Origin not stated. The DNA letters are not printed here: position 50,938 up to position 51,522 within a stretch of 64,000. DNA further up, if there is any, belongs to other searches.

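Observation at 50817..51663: Host-like XRE/HigA-type HTH 'antitoxin' gene sandwiched between two paralogous small genes: orphan antitoxin / anti-abortive-infection candidate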

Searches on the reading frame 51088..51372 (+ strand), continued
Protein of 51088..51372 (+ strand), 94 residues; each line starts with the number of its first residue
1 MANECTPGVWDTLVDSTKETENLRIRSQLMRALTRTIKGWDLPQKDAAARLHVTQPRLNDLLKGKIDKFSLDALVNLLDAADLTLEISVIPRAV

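Call 24: search_dna_similar(query=window:51088-51372:+, collection=phages, mode=protein, max_rows=60, rows=spread, max_evalue=0.001)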
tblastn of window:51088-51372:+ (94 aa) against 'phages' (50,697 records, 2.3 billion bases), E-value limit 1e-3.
Records with a match: 64; places in all: 64; records where one place covers at least 80% of the query: 43.
Best place of each record, by identity: >=99% 37; 95-99% 3; 90-95% 3; <60% 21.
By first word of the organism name: Pseudomonas 48; Mycobacterium 12; Zymomonas 3; Klebsiella 1.
By host as written in the record: Pseudomonas aeruginosa 23; - 6; Pseudomonas aeruginosa PAO1 5; Pseudomonas sp. 3; Pseudomonas aeruginosa 147 2; Pseudomonas aeruginosa ATCC 10145 2; Mycobacterium abscessus GD40 2; Pseudomonas putida PpG1 2; and 18 more.
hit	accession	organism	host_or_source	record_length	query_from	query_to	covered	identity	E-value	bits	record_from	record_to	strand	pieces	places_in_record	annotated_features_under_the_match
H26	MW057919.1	Pseudomonas phage vB_PaeM_kmuB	Pseudomonas aeruginosa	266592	1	94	100%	100.0%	1e-44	158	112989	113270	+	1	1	hypothetical protein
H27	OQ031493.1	Pseudomonas phage MRostami-2023c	Pseudomonas sp.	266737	1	94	100%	100.0%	1e-44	158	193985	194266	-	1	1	record has no annotation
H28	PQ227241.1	Pseudomonas phage vB_PaeM_HUST_1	Pseudomonas aeruginosa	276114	1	94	100%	100.0%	1e-44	158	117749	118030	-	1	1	XRE family transcriptional regulator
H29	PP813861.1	Pseudomonas phage vB_PaeM_FBPa36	Pseudomonas sp.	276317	1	94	100%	100.0%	1e-44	158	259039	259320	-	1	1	DNA-binding protein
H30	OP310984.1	Pseudomonas phage Koomba boorn-mokiny kep-wari Wadjak 2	Pseudomonas aeruginosa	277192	1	94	100%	100.0%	1e-44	158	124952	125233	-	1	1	HTH DNA binding protein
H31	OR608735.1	Pseudomonas phage 9Ps-7B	Pseudomonas aeruginosa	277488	1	94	100%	100.0%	1e-44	158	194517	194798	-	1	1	HTH DNA binding protein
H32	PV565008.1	Pseudomonas phage vB_PaePA10145phi1_MKR2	Pseudomonas aeruginosa (clinical ...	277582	1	94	100%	100.0%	1e-44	158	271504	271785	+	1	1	HTH DNA binding protein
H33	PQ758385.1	Pseudomonas phage 124.01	Pseudomonas aeruginosa 147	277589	1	94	100%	100.0%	1e-44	158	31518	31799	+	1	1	hypothetical protein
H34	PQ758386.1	Pseudomonas phage 2PS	Pseudomonas aeruginosa 147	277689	1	94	100%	100.0%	1e-44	158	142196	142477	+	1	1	hypothetical protein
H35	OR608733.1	Pseudomonas phage 6B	Pseudomonas aeruginosa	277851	1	94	100%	100.0%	1e-44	158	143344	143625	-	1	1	HTH DNA binding protein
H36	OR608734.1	Pseudomonas phage 9-Ps-8B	Pseudomonas aeruginosa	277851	1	94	100%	100.0%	1e-44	158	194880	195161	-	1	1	HTH DNA binding protein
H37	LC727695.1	Pseudomonas phage sp. Brmt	Pseudomonas aeruginosa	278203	1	94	100%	100.0%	1e-44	158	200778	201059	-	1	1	transcriptional regulator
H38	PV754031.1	Pseudomonas phage Bobae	Pseudomonas aeruginosa Ps33 (clinical ...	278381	1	94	100%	100.0%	1e-44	158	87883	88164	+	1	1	HTH DNA binding protein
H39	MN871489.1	Pseudomonas phage PaZh_1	Pseudomonas aeruginosa PAO1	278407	1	94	100%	100.0%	1e-44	158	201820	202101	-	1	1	record has no annotation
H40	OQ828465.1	Pseudomonas phage PA_ZH1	Pseudomomas aeruginosa PAO1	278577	1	94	100%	100.0%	1e-44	158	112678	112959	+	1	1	DNA-binding protein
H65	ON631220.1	Pseudomonas phage OMKO1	Pseudomonas aeruginosa PAO1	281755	1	93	99%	93.5%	6e-39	142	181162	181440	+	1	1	hypothetical protein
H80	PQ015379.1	Pseudomonas phage HRDY3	Pseudomonas sp.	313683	8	70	67%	39.7%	3e-6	49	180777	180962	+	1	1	hypothetical protein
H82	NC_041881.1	Pseudomonas phage pf16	Pseudomonas putida PpG1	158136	22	70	52%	51.0%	8e-9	56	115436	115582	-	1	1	HTH DNA binding protein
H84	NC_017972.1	Pseudomonas phage Lu11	Pseudomonas putida var. Manila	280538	7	69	67%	37.9%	6e-4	42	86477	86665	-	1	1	hypothetical protein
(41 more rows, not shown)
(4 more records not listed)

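Call 29: get_annotated_region(hit=H65, flank=1500)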
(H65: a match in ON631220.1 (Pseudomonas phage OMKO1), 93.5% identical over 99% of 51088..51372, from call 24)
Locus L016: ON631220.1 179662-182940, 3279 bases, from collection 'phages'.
description: Pseudomonas phage OMKO1, complete genome.
organism: Pseudomonas phage OMKO1 (NCBI taxid 2734642)
taxonomy: Viruses; Duplodnaviria; Heunggongvirae; Uroviricota; Caudoviricetes; Phikzvirus
host: Pseudomonas aeruginosa PAO1; source: pond water from Dodge Pond; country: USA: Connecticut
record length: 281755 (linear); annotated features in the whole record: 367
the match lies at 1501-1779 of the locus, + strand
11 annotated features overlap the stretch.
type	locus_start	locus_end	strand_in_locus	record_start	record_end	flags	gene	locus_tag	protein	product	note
CDS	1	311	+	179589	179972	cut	-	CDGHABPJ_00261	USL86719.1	hypothetical protein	-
CDS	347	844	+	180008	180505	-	-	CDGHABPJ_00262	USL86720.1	hypothetical protein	-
CDS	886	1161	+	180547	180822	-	-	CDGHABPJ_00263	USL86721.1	hypothetical protein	-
CDS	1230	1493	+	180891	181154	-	-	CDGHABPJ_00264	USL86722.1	hypothetical protein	-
CDS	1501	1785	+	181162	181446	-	-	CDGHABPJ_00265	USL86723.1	hypothetical protein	-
CDS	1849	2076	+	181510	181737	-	-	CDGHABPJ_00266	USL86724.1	hypothetical protein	-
CDS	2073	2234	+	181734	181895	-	-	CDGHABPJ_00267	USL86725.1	hypothetical protein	-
CDS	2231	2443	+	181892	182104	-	-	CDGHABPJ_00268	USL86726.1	hypothetical protein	-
CDS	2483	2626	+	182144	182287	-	-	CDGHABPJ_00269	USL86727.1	hypothetical protein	-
CDS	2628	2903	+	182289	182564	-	-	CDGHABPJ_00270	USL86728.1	hypothetical protein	-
CDS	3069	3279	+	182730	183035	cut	-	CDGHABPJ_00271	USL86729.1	hypothetical protein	-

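Call 41: search_dna_similar(query=L003:3568-3891:+, collection=phages, mode=protein, max_rows=40, rows=spread, max_evalue=0.01)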
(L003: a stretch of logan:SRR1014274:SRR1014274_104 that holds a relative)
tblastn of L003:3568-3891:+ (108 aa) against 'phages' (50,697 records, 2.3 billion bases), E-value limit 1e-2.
Records with a match: 21; places in all: 21; records where one place covers at least 80% of the query: 17.
Best place of each record, by identity: <60% 21.
By first word of the organism name: Mycobacterium 12; Zymomonas 3; Enterobacter 3; Bacteriophage 2; Klebsiella 1.
By host as written in the record: - 4; Mycobacterium abscessus GD40 2; Enterobacter cloacae KMB220 2; Mycobacterium abscessus GD35 1; Mycobacterium abscessus GD27 1; Mycobacterium abscessus GD57 1; Mycobacterium abscessus GD22 1; Mycobacterium abscessus GD17 1; and 8 more.
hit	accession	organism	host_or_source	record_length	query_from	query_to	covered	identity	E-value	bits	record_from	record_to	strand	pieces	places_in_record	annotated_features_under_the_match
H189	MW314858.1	Mycobacterium phage phiGD20-1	Mycobacterium abscessus GD35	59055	6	105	93%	51.5%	2e-26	107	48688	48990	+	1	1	91: RelE-like toxin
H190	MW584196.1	Mycobacterium phage prophiGD27-1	Mycobacterium abscessus GD27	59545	6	105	93%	51.5%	2e-26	107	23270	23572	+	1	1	60: toxin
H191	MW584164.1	Mycobacterium phage prophiGD57-2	Mycobacterium abscessus GD57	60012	6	105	93%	51.5%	2e-26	107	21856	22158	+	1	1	57: toxin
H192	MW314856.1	Mycobacterium phage phiGD22-1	Mycobacterium abscessus GD40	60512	6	105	93%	51.5%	2e-26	107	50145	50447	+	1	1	93: RelE-like toxin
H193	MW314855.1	Mycobacterium phage phiGD23-1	Mycobacterium abscessus GD40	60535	6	105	93%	51.5%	2e-26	107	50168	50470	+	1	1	93: RelE-like toxin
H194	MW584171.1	Mycobacterium phage prophiGD22-1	Mycobacterium abscessus GD22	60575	6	105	93%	51.5%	2e-26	107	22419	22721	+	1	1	58: toxin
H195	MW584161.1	Mycobacterium phage prophiGD17-2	Mycobacterium abscessus GD17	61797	6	105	93%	51.5%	2e-26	107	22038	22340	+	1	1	54: toxin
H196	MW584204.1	Mycobacterium phage prophiGD21-2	Mycobacterium abscessus GD21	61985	6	105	93%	51.5%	2e-26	107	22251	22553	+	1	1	58: toxin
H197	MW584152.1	Mycobacterium phage prophiGD11-1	Mycobacterium abscessus GD11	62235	6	105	93%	51.5%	2e-26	107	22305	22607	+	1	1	58: toxin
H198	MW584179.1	Mycobacterium phage prophiGD43A-1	Mycobacterium abscessus GD43A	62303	6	105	93%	51.5%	2e-26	107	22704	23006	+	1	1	54: toxin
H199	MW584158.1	Mycobacterium phage prophiGD20-1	Mycobacterium abscessus GD20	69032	6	105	93%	51.5%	2e-26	107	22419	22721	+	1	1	57: toxin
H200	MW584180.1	Mycobacterium phage prophiGD15-1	Mycobacterium abscessus GD15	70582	6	105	93%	51.5%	2e-26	107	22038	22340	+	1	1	54: toxin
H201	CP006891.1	Zymomonas mobilis subsp. mobilis str. CP4 = NRRL B-14023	-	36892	4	107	96%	42.9%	1e-17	82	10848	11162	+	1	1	phage-related protein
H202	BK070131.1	Bacteriophage sp.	Helicobacter pametensis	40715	5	107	95%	41.3%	5e-18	83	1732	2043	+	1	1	Phage-related protein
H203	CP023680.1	Zymomonas mobilis subsp. mobilis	-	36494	18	107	83%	41.8%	1e-15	76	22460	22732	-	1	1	toxin HigB-like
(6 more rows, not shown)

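Call 42: find_homologous_proteins(query=L003:3568-3891:+, max_evalue=1e-10)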
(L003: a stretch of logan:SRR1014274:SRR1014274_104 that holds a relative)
Query L003:3568-3891:+ (108 aa): 564 proteins with E <= 1e-10 among 570 candidates; the best 120 are listed.
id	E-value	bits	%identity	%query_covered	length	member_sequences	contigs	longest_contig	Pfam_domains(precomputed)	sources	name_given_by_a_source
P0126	2.7e-63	228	98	100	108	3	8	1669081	PF05973.21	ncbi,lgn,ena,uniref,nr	ncbi:type II toxin-antitoxin system RelE/ParE family toxin [Pseudomonas nicosulfuronedens]|uniref:Ty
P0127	1.3e-47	178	79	99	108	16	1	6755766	PF05973.21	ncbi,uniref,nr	ncbi:type II toxin-antitoxin system RelE/ParE family toxin [Pseudomonas aeruginosa]|uniref:type II t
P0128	3.9e-42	160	70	100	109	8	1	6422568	PF05973.21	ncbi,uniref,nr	ncbi:type II toxin-antitoxin system RelE/ParE family toxin [Pseudomonas tolaasii]|uniref:type II tox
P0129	1.4e-41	159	70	99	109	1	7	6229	PF05973.21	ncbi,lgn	-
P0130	1.8e-41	158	70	100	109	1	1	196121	PF05973.21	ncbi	-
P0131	3.5e-41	157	68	100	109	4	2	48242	PF05973.21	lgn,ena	-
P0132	9.2e-41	156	69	100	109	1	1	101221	PF05973.21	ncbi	ncbi:type II toxin-antitoxin system RelE/ParE family toxin [Pseudomonas graminis]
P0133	1.4e-40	155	68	100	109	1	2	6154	PF05973.21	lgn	-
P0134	1.5e-40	155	68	100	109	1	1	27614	PF05973.21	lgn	-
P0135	2.4e-40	155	67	100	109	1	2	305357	PF05973.21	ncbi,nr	ncbi:Phage-related protein [Pseudomonas sp. 22 E 5]|nr:Phage-related protein [Pseudomonas sp. 22 E 5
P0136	4.0e-40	154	68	100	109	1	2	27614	PF05973.21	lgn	-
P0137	4.6e-40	154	69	100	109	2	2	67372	PF05973.21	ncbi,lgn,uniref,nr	ncbi:type II toxin-antitoxin system RelE/ParE family toxin [Pseudomonas lutea]|uniref:Phage-related 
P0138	4.7e-40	154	67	99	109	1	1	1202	PF05973.21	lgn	-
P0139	6.5e-40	153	67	99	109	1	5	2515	PF05973.21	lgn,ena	-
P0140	1.2e-39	152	67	99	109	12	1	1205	PF05973.21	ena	-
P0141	1.3e-39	152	67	99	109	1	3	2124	PF05973.21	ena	-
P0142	1.7e-39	152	67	99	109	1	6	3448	PF05973.21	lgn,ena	-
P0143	2.3e-39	151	66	99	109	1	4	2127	PF05973.21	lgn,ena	-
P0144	2.4e-39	151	68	97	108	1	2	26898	PF05973.21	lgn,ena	-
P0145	3.4e-39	151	67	99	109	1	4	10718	PF05973.21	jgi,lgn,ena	-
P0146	3.5e-39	151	66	100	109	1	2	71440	PF05973.21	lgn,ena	-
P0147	3.7e-39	151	67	100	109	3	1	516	PF05973.21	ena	-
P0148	4.6e-39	151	66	99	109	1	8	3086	PF05973.21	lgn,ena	-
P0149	4.7e-39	150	67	99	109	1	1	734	PF05973.21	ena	-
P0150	6.3e-39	150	66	99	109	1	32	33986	PF05973.21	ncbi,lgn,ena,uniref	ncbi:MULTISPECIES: type II toxin-antitoxin system RelE/ParE family toxin [unclassified Pseudomonas]|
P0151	6.5e-39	150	66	99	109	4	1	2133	PF05973.21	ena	-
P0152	8.9e-39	150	68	99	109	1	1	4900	PF05973.21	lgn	-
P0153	9.8e-39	149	66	100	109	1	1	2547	PF05973.21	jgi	jgi:phage-related protein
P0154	1.2e-38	149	64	100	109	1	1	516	PF05973.21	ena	-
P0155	1.3e-38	149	66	99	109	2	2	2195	PF05973.21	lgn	-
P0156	1.5e-38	149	64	99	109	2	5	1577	PF05973.21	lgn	-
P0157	2.3e-38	148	65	99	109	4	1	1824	PF05973.21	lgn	-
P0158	2.6e-38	148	67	99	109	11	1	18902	PF05973.21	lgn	-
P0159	2.8e-38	148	65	99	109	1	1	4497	PF05973.21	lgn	-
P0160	4.0e-38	147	64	100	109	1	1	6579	PF05973.21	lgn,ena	-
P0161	4.0e-38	147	65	100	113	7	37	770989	PF05973.21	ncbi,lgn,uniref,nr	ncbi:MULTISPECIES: type II toxin-antitoxin system RelE/ParE family toxin [unclassified Pseudomonas]|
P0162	4.1e-38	147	64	100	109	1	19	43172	PF05973.21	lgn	-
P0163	9.0e-38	146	64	99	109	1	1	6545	PF05973.21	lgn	-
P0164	1.1e-37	146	69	99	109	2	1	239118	PF05973.21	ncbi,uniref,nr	ncbi:type II toxin-antitoxin system RelE/ParE family toxin [Pseudomonas mediterranea]|uniref:type II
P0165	1.4e-37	146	66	97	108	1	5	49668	PF05973.21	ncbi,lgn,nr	ncbi:hypothetical protein QV12_06360 [Pseudomonas putida]|nr:hypothetical protein QV12_06360 [Pseudo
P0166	5.4e-37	144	65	100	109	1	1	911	PF05973.21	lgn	-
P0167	5.6e-37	144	78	80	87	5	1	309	PF05973.21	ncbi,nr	ncbi:type II toxin-antitoxin system RelE/ParE family toxin, partial [Pseudomonas aeruginosa]|nr:type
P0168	5.8e-37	144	64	98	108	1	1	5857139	PF05973.21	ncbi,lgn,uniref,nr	ncbi:type II toxin-antitoxin system RelE/ParE family toxin [Pseudomonas kielensis]|uniref:type II to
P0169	1.1e-36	143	66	99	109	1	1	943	PF05973.21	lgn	-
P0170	1.6e-36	142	64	98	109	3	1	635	PF05973.21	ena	-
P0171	1.6e-36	142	62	100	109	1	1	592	PF05973.21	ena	-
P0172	2.5e-36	142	62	100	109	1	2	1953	PF05973.21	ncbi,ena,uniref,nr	ncbi:type II toxin-antitoxin system RelE/ParE family toxin [Pseudomonas sp. RL]|uniref:type II toxin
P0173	1.0e-35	140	67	99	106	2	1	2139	PF05973.21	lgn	-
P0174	1.9e-35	139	65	94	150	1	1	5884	PF05973.21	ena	-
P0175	3.7e-35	138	61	100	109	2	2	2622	PF05973.21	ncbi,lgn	ncbi:hypothetical protein D9M68_961960 [compost metagenome]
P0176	4.9e-35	138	64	94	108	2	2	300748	PF05973.21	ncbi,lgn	-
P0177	5.8e-35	137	66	94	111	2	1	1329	PF05973.21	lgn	-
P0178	1.3e-34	136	63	94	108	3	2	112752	PF05973.21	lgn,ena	-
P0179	1.7e-34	136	67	100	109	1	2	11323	PF05973.21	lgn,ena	-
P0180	2.4e-34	135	61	100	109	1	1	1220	PF05973.21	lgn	-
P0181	2.4e-34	135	63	100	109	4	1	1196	PF05973.21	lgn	-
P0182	4.2e-34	135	61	100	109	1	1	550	PF05973.21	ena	-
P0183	5.5e-34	134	64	99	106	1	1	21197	PF05973.21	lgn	-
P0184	6.8e-34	134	60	100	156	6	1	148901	PF05973.21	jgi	jgi:phage-related protein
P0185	9.5e-34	133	62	98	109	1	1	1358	PF05973.21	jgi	jgi:phage-related protein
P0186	1.1e-33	133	70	84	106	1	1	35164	PF05973.21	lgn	-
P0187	2.0e-33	132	65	99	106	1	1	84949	PF05973.21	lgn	-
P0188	3.5e-33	132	61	94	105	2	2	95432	PF05973.21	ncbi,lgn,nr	ncbi:hypothetical protein B6S59_19340 [Pseudomonas sp. A46]|nr:type II toxin-antitoxin system RelE/P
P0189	3.6e-33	132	64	94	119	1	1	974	PF05973.21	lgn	-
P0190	3.9e-33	131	64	99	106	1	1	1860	PF05973.21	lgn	-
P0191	4.5e-33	131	63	94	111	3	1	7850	PF05973.21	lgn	-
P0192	3.4e-32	128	63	99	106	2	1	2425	PF05973.21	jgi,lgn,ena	-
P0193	3.7e-32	128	62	92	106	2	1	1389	PF05973.21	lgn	-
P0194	5.8e-32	128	64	94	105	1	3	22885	PF05973.21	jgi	jgi:phage-related protein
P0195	1.0e-31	127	63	94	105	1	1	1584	PF05973.21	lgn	-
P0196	1.1e-31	127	61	96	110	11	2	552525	PF05973.21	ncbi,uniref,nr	ncbi:type II toxin-antitoxin system RelE/ParE family toxin [Pseudomonas asplenii]|uniref:type II tox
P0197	1.4e-31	126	61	95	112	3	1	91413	PF05973.21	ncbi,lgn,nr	ncbi:MAG: type II toxin-antitoxin system RelE/ParE family toxin [Azonexus sp.]|nr:type II toxin-anti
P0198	1.9e-31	126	60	94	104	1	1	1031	PF05973.21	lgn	-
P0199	2.6e-31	126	60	94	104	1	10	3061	PF05973.21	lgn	-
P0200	4.4e-31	125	60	94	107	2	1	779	PF05973.21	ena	-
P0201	5.7e-31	124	58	94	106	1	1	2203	PF05973.21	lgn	-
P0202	5.9e-31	124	58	94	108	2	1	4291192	PF05973.21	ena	-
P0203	7.2e-31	124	59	94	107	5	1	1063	PF05973.21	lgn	-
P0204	8.4e-31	124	60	96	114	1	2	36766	PF05973.21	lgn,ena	-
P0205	9.2e-31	124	61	90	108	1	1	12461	PF05973.21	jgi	jgi:phage-related protein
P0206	9.3e-31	124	60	90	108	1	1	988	PF05973.21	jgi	jgi:phage-related protein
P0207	1.3e-30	123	58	94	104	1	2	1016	PF05973.21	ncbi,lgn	-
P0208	1.6e-30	123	63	94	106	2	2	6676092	PF05973.21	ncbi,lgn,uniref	ncbi:type II toxin-antitoxin system RelE/ParE family toxin [Pseudomonas solani]|uniref:type II toxin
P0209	1.7e-30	123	61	88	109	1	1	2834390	PF05973.21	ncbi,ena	-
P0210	1.7e-30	123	58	94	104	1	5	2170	PF05973.21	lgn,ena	-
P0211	1.8e-30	123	59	88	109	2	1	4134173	PF05973.21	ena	-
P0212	2.0e-30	123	65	83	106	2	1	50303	PF05973.21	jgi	-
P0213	2.3e-30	123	62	94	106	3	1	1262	PF05973.21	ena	-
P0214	3.3e-30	122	59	90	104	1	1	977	PF05973.21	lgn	-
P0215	3.9e-30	122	62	86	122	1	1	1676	PF05973.21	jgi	jgi:phage-related protein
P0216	4.0e-30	122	58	95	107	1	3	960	PF05973.21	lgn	-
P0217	4.5e-30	122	59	94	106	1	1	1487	PF05973.21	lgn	-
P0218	4.6e-30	122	58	94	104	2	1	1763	PF05973.21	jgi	-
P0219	4.7e-30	122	56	94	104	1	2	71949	PF05973.21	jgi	jgi:phage-related protein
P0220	4.8e-30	122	60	99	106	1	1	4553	PF05973.21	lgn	-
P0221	5.8e-30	121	60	94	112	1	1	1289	PF05973.21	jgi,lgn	jgi:phage-related protein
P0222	6.2e-30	121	58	95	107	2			PF05973.21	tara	tara:strand:- start:467 stop:790 length:324 start_codon:yes stop_codon:yes gene_type:complete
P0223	6.6e-30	121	59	90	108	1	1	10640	PF05973.21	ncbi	ncbi:MAG: type II toxin-antitoxin system RelE/ParE family toxin [Caldilineaceae bacterium]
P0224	7.7e-30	121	58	94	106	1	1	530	PF05973.21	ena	-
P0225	9.0e-30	121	58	94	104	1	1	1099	PF05973.21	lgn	-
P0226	9.7e-30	121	58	94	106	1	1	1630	PF05973.21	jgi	-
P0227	1.2e-29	120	57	94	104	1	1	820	PF05973.21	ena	-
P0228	1.2e-29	120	57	94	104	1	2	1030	PF05973.21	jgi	jgi:phage-related protein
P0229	1.3e-29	120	57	94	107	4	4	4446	PF05973.21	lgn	-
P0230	1.3e-29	120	56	94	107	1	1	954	PF05973.21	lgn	-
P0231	1.4e-29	120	61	94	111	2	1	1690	PF05973.21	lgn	-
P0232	2.1e-29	119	57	95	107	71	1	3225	PF05973.21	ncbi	-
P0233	2.4e-29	119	57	94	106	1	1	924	PF05973.21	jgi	-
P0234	2.7e-29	119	58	94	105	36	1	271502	PF05973.21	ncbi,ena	-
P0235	3.2e-29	119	57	94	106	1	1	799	PF05973.21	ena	-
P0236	3.3e-29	119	58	94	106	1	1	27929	PF05973.21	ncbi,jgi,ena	-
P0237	3.4e-29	119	58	94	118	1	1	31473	PF05973.21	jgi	jgi:phage-related protein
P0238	3.6e-29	119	57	94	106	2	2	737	PF05973.21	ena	-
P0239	5.0e-29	118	54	95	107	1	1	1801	PF05973.21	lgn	-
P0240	5.2e-29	118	61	86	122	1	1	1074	PF05973.21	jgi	jgi:phage-related protein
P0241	6.1e-29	118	58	91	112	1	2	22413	PF05973.21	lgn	-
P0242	7.8e-29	118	58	91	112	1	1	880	PF05973.21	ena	-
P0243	7.8e-29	118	54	94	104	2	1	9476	PF05973.21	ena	-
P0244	8.4e-29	118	56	99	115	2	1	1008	PF05973.21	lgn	-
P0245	8.5e-29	118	58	91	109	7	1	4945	PF05973.21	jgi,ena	-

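Call 43: find_encoding_contigs(protein=P0127, flank=5000, max_places=4)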
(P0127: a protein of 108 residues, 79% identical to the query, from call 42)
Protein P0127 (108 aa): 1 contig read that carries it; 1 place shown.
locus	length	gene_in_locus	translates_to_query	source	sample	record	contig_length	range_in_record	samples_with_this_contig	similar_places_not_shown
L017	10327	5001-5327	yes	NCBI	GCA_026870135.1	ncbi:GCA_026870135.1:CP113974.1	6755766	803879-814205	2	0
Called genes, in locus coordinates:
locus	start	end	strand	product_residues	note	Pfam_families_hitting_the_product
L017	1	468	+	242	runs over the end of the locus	-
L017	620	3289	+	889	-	-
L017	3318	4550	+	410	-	-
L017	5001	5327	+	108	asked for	PF05973:Gp49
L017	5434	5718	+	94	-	PF13744:HTH_37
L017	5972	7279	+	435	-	PF06666:DUF1173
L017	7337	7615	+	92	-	PF11726:YagK_YfjJ_C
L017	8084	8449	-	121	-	-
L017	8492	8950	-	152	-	PF27224:YfjT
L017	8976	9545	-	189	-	PF14237:GYF_2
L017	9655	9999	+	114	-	PF13560:HTH_31, PF01381:HTH_3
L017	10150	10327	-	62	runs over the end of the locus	-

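Call 44: find_encoding_contigs(protein=P0009, flank=5000, max_places=3)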
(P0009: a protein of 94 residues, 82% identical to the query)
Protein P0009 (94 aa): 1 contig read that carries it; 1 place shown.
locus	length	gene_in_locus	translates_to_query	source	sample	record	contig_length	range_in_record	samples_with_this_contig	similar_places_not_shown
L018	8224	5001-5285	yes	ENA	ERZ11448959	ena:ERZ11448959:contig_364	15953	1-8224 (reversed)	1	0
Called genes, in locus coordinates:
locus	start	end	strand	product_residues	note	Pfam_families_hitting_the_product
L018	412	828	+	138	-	-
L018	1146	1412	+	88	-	-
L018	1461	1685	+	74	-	-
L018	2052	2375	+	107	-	-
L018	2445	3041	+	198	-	-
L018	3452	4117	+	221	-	-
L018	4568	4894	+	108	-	PF05973:Gp49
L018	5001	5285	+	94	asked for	PF13744:HTH_37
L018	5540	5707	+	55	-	-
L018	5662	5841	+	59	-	-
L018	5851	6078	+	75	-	-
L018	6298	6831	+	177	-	-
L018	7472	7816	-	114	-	-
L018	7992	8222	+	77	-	?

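Call 45: find_encoding_contigs(protein=P0005, flank=2000, max_places=3)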
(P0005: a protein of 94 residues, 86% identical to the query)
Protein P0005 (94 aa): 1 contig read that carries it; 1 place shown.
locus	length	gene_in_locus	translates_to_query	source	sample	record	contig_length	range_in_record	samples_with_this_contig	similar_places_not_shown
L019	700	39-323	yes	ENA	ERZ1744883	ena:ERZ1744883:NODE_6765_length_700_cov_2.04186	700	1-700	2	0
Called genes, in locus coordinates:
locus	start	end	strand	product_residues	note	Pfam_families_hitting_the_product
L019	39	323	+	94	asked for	PF13744:HTH_37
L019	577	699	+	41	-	?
